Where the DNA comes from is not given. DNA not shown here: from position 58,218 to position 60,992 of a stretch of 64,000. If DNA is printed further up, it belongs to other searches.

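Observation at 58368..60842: Glycyl radical enzyme with a non-canonical active site (GACVGS Cys loop), probably an uncharacterised subclass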

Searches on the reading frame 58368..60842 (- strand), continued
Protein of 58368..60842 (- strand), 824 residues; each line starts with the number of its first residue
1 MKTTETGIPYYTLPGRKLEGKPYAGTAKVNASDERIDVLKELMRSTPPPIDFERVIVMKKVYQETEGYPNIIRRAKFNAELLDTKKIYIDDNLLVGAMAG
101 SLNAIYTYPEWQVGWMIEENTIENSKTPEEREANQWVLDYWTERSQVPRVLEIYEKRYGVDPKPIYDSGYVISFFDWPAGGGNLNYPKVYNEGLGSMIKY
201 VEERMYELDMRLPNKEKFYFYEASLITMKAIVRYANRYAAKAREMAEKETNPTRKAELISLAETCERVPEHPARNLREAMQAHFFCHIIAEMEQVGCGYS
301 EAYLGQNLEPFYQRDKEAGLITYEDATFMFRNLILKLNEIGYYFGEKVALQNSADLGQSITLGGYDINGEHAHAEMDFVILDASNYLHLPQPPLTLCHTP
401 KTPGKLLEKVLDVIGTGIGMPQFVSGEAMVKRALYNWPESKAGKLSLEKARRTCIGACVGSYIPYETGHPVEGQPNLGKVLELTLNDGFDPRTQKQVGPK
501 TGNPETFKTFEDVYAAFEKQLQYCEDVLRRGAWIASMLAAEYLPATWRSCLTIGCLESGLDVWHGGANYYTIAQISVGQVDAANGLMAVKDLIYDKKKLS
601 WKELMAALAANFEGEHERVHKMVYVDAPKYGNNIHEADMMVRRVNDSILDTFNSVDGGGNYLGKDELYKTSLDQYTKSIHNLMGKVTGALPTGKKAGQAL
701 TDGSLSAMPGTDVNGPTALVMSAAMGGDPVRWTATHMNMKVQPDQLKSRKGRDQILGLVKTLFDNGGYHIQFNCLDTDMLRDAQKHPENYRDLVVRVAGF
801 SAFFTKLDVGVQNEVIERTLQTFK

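Call 58: search_protein_families(library=ncbifam, max_evalue=1e-50, proteins=[P0121, P0122, P0124, P0125, P0126, P0127, P0128, P0129, P0130, P0131])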
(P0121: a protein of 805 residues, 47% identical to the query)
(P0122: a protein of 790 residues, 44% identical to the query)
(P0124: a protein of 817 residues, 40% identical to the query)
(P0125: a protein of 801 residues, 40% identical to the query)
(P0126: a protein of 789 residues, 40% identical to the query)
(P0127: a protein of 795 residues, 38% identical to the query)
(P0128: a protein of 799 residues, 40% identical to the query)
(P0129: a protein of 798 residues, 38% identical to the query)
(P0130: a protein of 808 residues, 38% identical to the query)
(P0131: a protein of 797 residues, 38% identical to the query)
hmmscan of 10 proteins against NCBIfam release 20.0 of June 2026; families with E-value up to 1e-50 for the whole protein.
P0121 (805 aa): 8 families
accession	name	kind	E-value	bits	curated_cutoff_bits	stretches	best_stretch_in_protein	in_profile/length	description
TIGR01774.1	PFL2-3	subfamily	6.2e-166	553.9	678.2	1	19-802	4-784/786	formate C-acetyltransferase/glycerol dehydratase family glycyl radical enzyme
NF043068.1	glycl_HYPD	equivalog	5.9e-156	520.7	1100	1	19-803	2-783/784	trans-4-hydroxy-L-proline dehydratase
NF033718.1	indole_decarb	equivalog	4.3e-151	504.9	1100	2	104-605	144-647/868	indoleacetate decarboxylase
NF048011.1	SfplDhtHpsGDes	equivalog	1.2e-147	493.5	1000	1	17-801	23-818/821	(2S)-3-sulfopropanediol dehydratase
TIGR04394.1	choline_CutC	equivalog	2.8e-139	466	1050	1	19-802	3-786/789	choline trimethylamine-lyase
NF048009.1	SfplDhtHpfGKleb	equivalog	1.5e-135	453.3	1000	1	20-804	27-824/824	(2S)-3-sulfopropanediol dehydratase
NF033715.1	glycyl_HPDL_Lrg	equivalog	1.7e-129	433.2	1150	2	115-601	168-678/901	4-hydroxyphenylacetate decarboxylase large subunit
NF007437.0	PRK09983.1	equivalog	2e-119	399.9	1109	1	19-802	3-763/765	formate C-acetyltransferase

P0122 (790 aa): 8 families
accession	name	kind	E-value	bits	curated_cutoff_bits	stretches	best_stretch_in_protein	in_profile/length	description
TIGR01774.1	PFL2-3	subfamily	1.5e-153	512.9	678.2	1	12-788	4-786/786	formate C-acetyltransferase/glycerol dehydratase family glycyl radical enzyme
NF043068.1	glycl_HYPD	equivalog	7.9e-153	510.4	1100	1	11-787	1-783/784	trans-4-hydroxy-L-proline dehydratase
NF048011.1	SfplDhtHpsGDes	equivalog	2.1e-146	489.4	1000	1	9-787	21-820/821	(2S)-3-sulfopropanediol dehydratase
NF033718.1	indole_decarb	equivalog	3.6e-138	462.2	1100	1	98-787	153-867/868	indoleacetate decarboxylase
TIGR04394.1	choline_CutC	equivalog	1.5e-126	423.9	1050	1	12-784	3-784/789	choline trimethylamine-lyase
NF033715.1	glycyl_HPDL_Lrg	equivalog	2.2e-118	396.4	1150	1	152-587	222-679/901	4-hydroxyphenylacetate decarboxylase large subunit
NF048009.1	SfplDhtHpfGKleb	equivalog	4.3e-116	389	1000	1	13-786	27-822/824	(2S)-3-sulfopropanediol dehydratase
NF007437.0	PRK09983.1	equivalog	2e-112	376.8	1109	1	12-788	3-765/765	formate C-acetyltransferase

P0124 (817 aa): 8 families
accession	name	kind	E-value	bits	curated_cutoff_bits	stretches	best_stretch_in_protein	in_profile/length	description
TIGR01774.1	PFL2-3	subfamily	4.2e-153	511.5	678.2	1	43-815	18-784/786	formate C-acetyltransferase/glycerol dehydratase family glycyl radical enzyme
NF033718.1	indole_decarb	equivalog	2.1e-146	489.4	1100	1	127-815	156-866/868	indoleacetate decarboxylase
NF043068.1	glycl_HYPD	equivalog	1.5e-144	483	1100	1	33-815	6-782/784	trans-4-hydroxy-L-proline dehydratase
NF048011.1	SfplDhtHpsGDes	equivalog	1.9e-133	446.6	1000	1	30-815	25-819/821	(2S)-3-sulfopropanediol dehydratase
TIGR04394.1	choline_CutC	equivalog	5.1e-123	412.2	1050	1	30-813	4-784/789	choline trimethylamine-lyase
NF033715.1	glycyl_HPDL_Lrg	equivalog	2e-113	380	1150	1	134-815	175-899/901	4-hydroxyphenylacetate decarboxylase large subunit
NF048009.1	SfplDhtHpfGKleb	equivalog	8.8e-113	378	1000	1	19-815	14-822/824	(2S)-3-sulfopropanediol dehydratase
NF007437.0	PRK09983.1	equivalog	2.1e-112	376.7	1109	1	31-815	5-763/765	formate C-acetyltransferase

P0125 (801 aa): 8 families
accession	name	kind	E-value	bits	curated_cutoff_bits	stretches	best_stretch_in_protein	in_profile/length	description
TIGR01774.1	PFL2-3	subfamily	8.2e-168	560.1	678.2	1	10-797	1-784/786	formate C-acetyltransferase/glycerol dehydratase family glycyl radical enzyme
NF043068.1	glycl_HYPD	equivalog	2.4e-161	538.5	1100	1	13-798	2-783/784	trans-4-hydroxy-L-proline dehydratase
NF048011.1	SfplDhtHpsGDes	equivalog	1.6e-160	536.1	1000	1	11-796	22-818/821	(2S)-3-sulfopropanediol dehydratase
NF033718.1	indole_decarb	equivalog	7.2e-151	504.2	1100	1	110-797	157-866/868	indoleacetate decarboxylase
NF048009.1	SfplDhtHpfGKleb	equivalog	2.4e-140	469.2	1000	1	13-799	26-824/824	(2S)-3-sulfopropanediol dehydratase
TIGR04394.1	choline_CutC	equivalog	9.6e-135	451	1050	1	11-797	1-786/789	choline trimethylamine-lyase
NF033715.1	glycyl_HPDL_Lrg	equivalog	2.3e-121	406.3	1150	2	170-596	229-678/901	4-hydroxyphenylacetate decarboxylase large subunit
NF007437.0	PRK09983.1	equivalog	1.1e-117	394.2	1109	1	11-797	1-763/765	formate C-acetyltransferase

P0126 (789 aa): 8 families
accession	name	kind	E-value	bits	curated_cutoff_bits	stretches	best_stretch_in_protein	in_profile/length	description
TIGR01774.1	PFL2-3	subfamily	2.7e-162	541.9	678.2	1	11-786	2-784/786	formate C-acetyltransferase/glycerol dehydratase family glycyl radical enzyme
NF043068.1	glycl_HYPD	equivalog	7.5e-141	470.7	1100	1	13-786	2-782/784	trans-4-hydroxy-L-proline dehydratase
NF033718.1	indole_decarb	equivalog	3.7e-134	448.9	1100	2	112-585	159-644/868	indoleacetate decarboxylase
NF048011.1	SfplDhtHpsGDes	equivalog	7.6e-132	441.3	1000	1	13-786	24-819/821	(2S)-3-sulfopropanediol dehydratase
TIGR04394.1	choline_CutC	equivalog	9.6e-131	437.8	1050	1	12-786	2-786/789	choline trimethylamine-lyase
NF033715.1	glycyl_HPDL_Lrg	equivalog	1.8e-125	419.9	1150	2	157-585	218-678/901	4-hydroxyphenylacetate decarboxylase large subunit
NF007437.0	PRK09983.1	equivalog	8.3e-123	411.1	1109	1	12-786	2-763/765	formate C-acetyltransferase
NF048009.1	SfplDhtHpfGKleb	equivalog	7.4e-122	408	1000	1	13-787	26-823/824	(2S)-3-sulfopropanediol dehydratase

P0127 (795 aa): 8 families
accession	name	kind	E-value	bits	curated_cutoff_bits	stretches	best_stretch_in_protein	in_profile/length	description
TIGR01774.1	PFL2-3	subfamily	1e-168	563.1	678.2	1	4-794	3-786/786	formate C-acetyltransferase/glycerol dehydratase family glycyl radical enzyme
NF043068.1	glycl_HYPD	equivalog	1.4e-155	519.5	1100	1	13-792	10-782/784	trans-4-hydroxy-L-proline dehydratase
TIGR04394.1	choline_CutC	equivalog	2.5e-146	489.3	1050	1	9-793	7-787/789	choline trimethylamine-lyase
NF048011.1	SfplDhtHpsGDes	equivalog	8.1e-145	484.2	1000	1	14-792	33-819/821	(2S)-3-sulfopropanediol dehydratase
NF048009.1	SfplDhtHpfGKleb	equivalog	1.5e-143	479.8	1000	1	11-793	32-823/824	(2S)-3-sulfopropanediol dehydratase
NF033718.1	indole_decarb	equivalog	3.1e-140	469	1100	1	106-792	157-866/868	indoleacetate decarboxylase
NF007437.0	PRK09983.1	equivalog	8.2e-128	427.6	1109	1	10-794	8-765/765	formate C-acetyltransferase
NF033715.1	glycyl_HPDL_Lrg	equivalog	2.9e-125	419.2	1150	2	158-591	221-679/901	4-hydroxyphenylacetate decarboxylase large subunit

P0128 (799 aa): 8 families
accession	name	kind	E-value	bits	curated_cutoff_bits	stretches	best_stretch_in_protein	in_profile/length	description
TIGR01774.1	PFL2-3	subfamily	4.9e-164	547.6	678.2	1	15-798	2-785/786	formate C-acetyltransferase/glycerol dehydratase family glycyl radical enzyme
NF033718.1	indole_decarb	equivalog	2.6e-157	525.5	1100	1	108-798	150-867/868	indoleacetate decarboxylase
TIGR04394.1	choline_CutC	equivalog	2.8e-155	518.9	1050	1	16-796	2-785/789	choline trimethylamine-lyase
NF048011.1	SfplDhtHpsGDes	equivalog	1.4e-154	516.5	1000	1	8-797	15-819/821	(2S)-3-sulfopropanediol dehydratase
NF043068.1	glycl_HYPD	equivalog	5.6e-152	507.5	1100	1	17-798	2-783/784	trans-4-hydroxy-L-proline dehydratase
NF048009.1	SfplDhtHpfGKleb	equivalog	2e-134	449.6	1000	1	18-799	27-824/824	(2S)-3-sulfopropanediol dehydratase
NF033715.1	glycyl_HPDL_Lrg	equivalog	7.5e-130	434.3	1150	1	167-797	224-899/901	4-hydroxyphenylacetate decarboxylase large subunit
NF007437.0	PRK09983.1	equivalog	2.4e-125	419.4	1109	1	16-798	2-764/765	formate C-acetyltransferase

P0129 (798 aa): 8 families
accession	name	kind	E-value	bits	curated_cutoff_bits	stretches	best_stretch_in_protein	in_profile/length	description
TIGR01774.1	PFL2-3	subfamily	8.4e-191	636.1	678.2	1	12-794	3-784/786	formate C-acetyltransferase/glycerol dehydratase family glycyl radical enzyme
NF043068.1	glycl_HYPD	equivalog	2.8e-178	594.5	1100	1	13-795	2-783/784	trans-4-hydroxy-L-proline dehydratase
NF048011.1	SfplDhtHpsGDes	equivalog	1.4e-174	582.6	1000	1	8-793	19-818/821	(2S)-3-sulfopropanediol dehydratase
NF033718.1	indole_decarb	equivalog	7.4e-166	553.8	1100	1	110-794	156-866/868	indoleacetate decarboxylase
NF048009.1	SfplDhtHpfGKleb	equivalog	1.7e-159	532.5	1000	1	12-796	25-824/824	(2S)-3-sulfopropanediol dehydratase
TIGR04394.1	choline_CutC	equivalog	4.3e-156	521.6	1050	1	13-794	3-786/789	choline trimethylamine-lyase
NF007437.0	PRK09983.1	equivalog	4.7e-143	478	1109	1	13-793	3-762/765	formate C-acetyltransferase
NF033715.1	glycyl_HPDL_Lrg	equivalog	9.6e-141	470.4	1150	2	114-594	172-678/901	4-hydroxyphenylacetate decarboxylase large subunit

P0130 (808 aa): 8 families
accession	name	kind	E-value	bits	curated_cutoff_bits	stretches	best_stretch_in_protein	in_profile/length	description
NF043068.1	glycl_HYPD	equivalog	2.4e-147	492.2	1100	1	18-804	3-781/784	trans-4-hydroxy-L-proline dehydratase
NF033718.1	indole_decarb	equivalog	4.9e-139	465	1100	2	113-605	152-645/868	indoleacetate decarboxylase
TIGR01774.1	PFL2-3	subfamily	3e-136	455.7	678.2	1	15-804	2-783/786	formate C-acetyltransferase/glycerol dehydratase family glycyl radical enzyme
NF048011.1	SfplDhtHpsGDes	equivalog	8.8e-136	454.3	1000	1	9-803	16-817/821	(2S)-3-sulfopropanediol dehydratase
TIGR04394.1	choline_CutC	equivalog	1e-129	434.4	1050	1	16-806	2-787/789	choline trimethylamine-lyase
NF048009.1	SfplDhtHpfGKleb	equivalog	2.2e-118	396.5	1000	1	16-807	25-824/824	(2S)-3-sulfopropanediol dehydratase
NF033715.1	glycyl_HPDL_Lrg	equivalog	2.4e-115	386.3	1150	1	209-803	266-897/901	4-hydroxyphenylacetate decarboxylase large subunit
NF007437.0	PRK09983.1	equivalog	3.1e-101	339.7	1109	1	17-804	3-762/765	formate C-acetyltransferase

P0131 (797 aa): 8 families
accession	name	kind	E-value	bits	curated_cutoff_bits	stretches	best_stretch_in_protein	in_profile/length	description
TIGR01774.1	PFL2-3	subfamily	2.8e-177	591.4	678.2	1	11-797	2-786/786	formate C-acetyltransferase/glycerol dehydratase family glycyl radical enzyme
NF043068.1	glycl_HYPD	equivalog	6.6e-162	540.4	1100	1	13-796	2-783/784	trans-4-hydroxy-L-proline dehydratase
NF033718.1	indole_decarb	equivalog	7.9e-161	537.1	1100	2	110-597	156-646/868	indoleacetate decarboxylase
NF048011.1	SfplDhtHpsGDes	equivalog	7.8e-155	517.3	1000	1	9-795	20-819/821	(2S)-3-sulfopropanediol dehydratase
TIGR04394.1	choline_CutC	equivalog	3.3e-146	488.9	1050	1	12-793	2-784/789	choline trimethylamine-lyase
NF033715.1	glycyl_HPDL_Lrg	equivalog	4.5e-138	461.6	1150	2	118-597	177-680/901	4-hydroxyphenylacetate decarboxylase large subunit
NF048009.1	SfplDhtHpfGKleb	equivalog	2.3e-137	459.3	1000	1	13-796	26-823/824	(2S)-3-sulfopropanediol dehydratase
NF007437.0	PRK09983.1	equivalog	1e-129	433.9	1109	1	12-796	2-764/765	formate C-acetyltransferase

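Call 61: search_protein_families(library=pfam, max_evalue=0.001, proteins=[L086:2747-3967:+, L086:3971-5158:+, L086:5574-7547:+, L086:11826-12401:+, L086:12486-13565:+, L086:13608-14165:+, L086:14663-15970:+, L087:3620-5305:+, L087:2281-3612:+, L087:9892-10872:+])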
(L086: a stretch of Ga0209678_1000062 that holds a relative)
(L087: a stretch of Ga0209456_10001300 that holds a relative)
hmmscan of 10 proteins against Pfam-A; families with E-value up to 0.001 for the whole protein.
L086:2747-3967:+ (406 aa): 2 families
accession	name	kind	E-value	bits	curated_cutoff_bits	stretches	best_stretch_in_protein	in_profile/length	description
PF00108.29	Thiolase_N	-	1.4e-55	189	26.4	1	19-276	1-260/260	Thiolase, N-terminal domain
PF02803.24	Thiolase_C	-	1.5e-45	154.2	27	1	283-405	1-123/123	Thiolase, C-terminal domain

L086:3971-5158:+ (395 aa): 8 families
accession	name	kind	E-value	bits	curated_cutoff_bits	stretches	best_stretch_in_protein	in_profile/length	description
PF00037.32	Fer4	-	3.1e-12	46.2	21.1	2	332-351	5-24/24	4Fe-4S binding domain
PF14697.11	Fer4_21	-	6.3e-10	39.5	35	2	291-349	1-56/59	4Fe-4S dicluster domain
PF12838.12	Fer4_7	-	9.5e-08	32.8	27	1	297-349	1-52/52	4Fe-4S dicluster domain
PF13187.11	Fer4_9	-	1.1e-06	29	27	1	298-349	2-51/52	4Fe-4S dicluster domain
PF12837.12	Fer4_6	-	2.9e-06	27.4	25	1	329-349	3-23/24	4Fe-4S binding domain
PF13237.11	Fer4_10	-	3e-06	27.5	25.5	1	293-345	4-52/53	4Fe-4S dicluster domain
PF12797.12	Fer4_2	-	3.8e-05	23.8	24.5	1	328-346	3-21/22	4Fe-4S binding domain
PF13484.11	Fer4_16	-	0.00023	22.3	30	0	334-367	1-32/66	4Fe-4S double cluster binding domain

L086:5574-7547:+ (657 aa): 10 families
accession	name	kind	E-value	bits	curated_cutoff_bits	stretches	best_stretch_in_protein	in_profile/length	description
PF00158.32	Sigma54_activat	-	7.9e-68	227.8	20.2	1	348-514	2-168/168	Sigma-54 interaction domain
PF25601.1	AAA_lid_14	-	1.9e-23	82.5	27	1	519-586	1-68/87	AAA+ ATPase lid domain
PF14532.12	Sigma54_activ_2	-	4.6e-20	72.7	25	1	351-518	4-138/138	Sigma-54 interaction domain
PF13426.13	PAS_9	-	7.9e-09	36.2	27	1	18-116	3-103/103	PAS domain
PF07728.20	AAA_5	-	1.2e-08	35.5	22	1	371-490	2-124/139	AAA domain (dynein-related subfamily)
PF08448.16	PAS_4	-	5.1e-08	33.6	23.1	1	13-116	2-107/110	PAS fold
PF00989.32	PAS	-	1.3e-07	32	22.6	1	8-114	3-113/113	PAS fold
PF07724.20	AAA_2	-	3.5e-07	30.9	27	1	369-498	4-134/166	AAA domain (Cdc48 subfamily)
PF00004.35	AAA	-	2.9e-06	28.2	21.2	1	371-502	1-125/131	ATPase family associated with various cellular activities (AAA)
PF02954.25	HTH_8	-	0.00022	21.3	22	0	600-641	1-39/42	Bacterial regulatory protein, Fis family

L086:11826-12401:+ (191 aa): 1 family
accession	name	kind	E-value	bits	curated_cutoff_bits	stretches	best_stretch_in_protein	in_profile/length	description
PF00581.25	Rhodanese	-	1.1e-13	51.9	22.2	1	49-151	8-98/102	Rhodanese-like domain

L086:12486-13565:+ (359 aa): 1 family
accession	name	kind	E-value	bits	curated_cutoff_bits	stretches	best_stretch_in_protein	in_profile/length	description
PF03480.18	DctP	-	6.4e-32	111.4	23.4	1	45-319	5-281/286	Bacterial extracellular solute-binding protein, family 7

L086:13608-14165:+ (185 aa): 1 family
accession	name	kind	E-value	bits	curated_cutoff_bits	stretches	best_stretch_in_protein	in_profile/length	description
PF04290.18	DctQ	-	1.7e-23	83.4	28.3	1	46-176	1-130/132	Tripartite ATP-independent periplasmic transporters, DctQ component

L086:14663-15970:+ (435 aa): 1 family
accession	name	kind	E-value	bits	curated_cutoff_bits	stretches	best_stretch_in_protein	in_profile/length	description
PF06808.19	DctM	-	3.5e-83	280.2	23.8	1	11-425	1-413/413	Tripartite ATP-independent periplasmic transporter, DctM component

L087:3620-5305:+ (561 aa): 8 families
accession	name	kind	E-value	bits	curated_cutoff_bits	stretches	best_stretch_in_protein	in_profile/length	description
PF00158.32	Sigma54_activat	-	2.8e-68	229.3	20.2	1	235-402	1-168/168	Sigma-54 interaction domain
PF25601.1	AAA_lid_14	-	1.1e-25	89.6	27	1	407-474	1-68/87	AAA+ ATPase lid domain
PF14532.12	Sigma54_activ_2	-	6e-19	69.1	25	1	236-406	1-138/138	Sigma-54 interaction domain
PF07728.20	AAA_5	-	6.9e-09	36.3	22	1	259-379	2-125/139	AAA domain (dynein-related subfamily)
PF02954.25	HTH_8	-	1.1e-07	31.9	22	1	488-527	1-37/42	Bacterial regulatory protein, Fis family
PF07724.20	AAA_2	-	7.4e-06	26.5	27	1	257-384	4-132/166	AAA domain (Cdc48 subfamily)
PF00004.35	AAA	-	0.0001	23.2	21.2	1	259-389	1-124/131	ATPase family associated with various cellular activities (AAA)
PF00493.29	MCM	-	0.0003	20.4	23.3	1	201-378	8-174/224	MCM P-loop domain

L087:2281-3612:+ (443 aa): 1 family
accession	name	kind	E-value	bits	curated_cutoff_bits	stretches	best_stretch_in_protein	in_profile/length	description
PF06808.19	DctM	-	1.3e-81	275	23.8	1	20-433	2-413/413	Tripartite ATP-independent periplasmic transporter, DctM component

L087:9892-10872:+ (326 aa): 9 families
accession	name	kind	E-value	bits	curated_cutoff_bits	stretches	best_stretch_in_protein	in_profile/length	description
PF00037.32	Fer4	-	4.9e-14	51.9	21.1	2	256-274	6-24/24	4Fe-4S binding domain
PF14697.11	Fer4_21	-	1.1e-09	38.7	35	1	256-306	6-59/59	4Fe-4S dicluster domain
PF12838.12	Fer4_7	-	2.2e-08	34.8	27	1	258-303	2-52/52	4Fe-4S dicluster domain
PF12837.12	Fer4_6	-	1.5e-06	28.3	25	1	258-273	9-24/24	4Fe-4S binding domain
PF13237.11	Fer4_10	-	4e-06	27.1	25.5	1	255-300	6-53/53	4Fe-4S dicluster domain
PF13187.11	Fer4_9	-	1.3e-05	25.6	27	1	257-304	1-52/52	4Fe-4S dicluster domain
PF12800.12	Fer4_4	-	0.0002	21.9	24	0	256-270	2-16/17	4Fe-4S binding domain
PF12797.12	Fer4_2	-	0.00024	21.3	24.5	0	285-301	6-22/22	4Fe-4S binding domain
PF13484.11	Fer4_16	-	0.00069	20.8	30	0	257-276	1-20/66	4Fe-4S double cluster binding domain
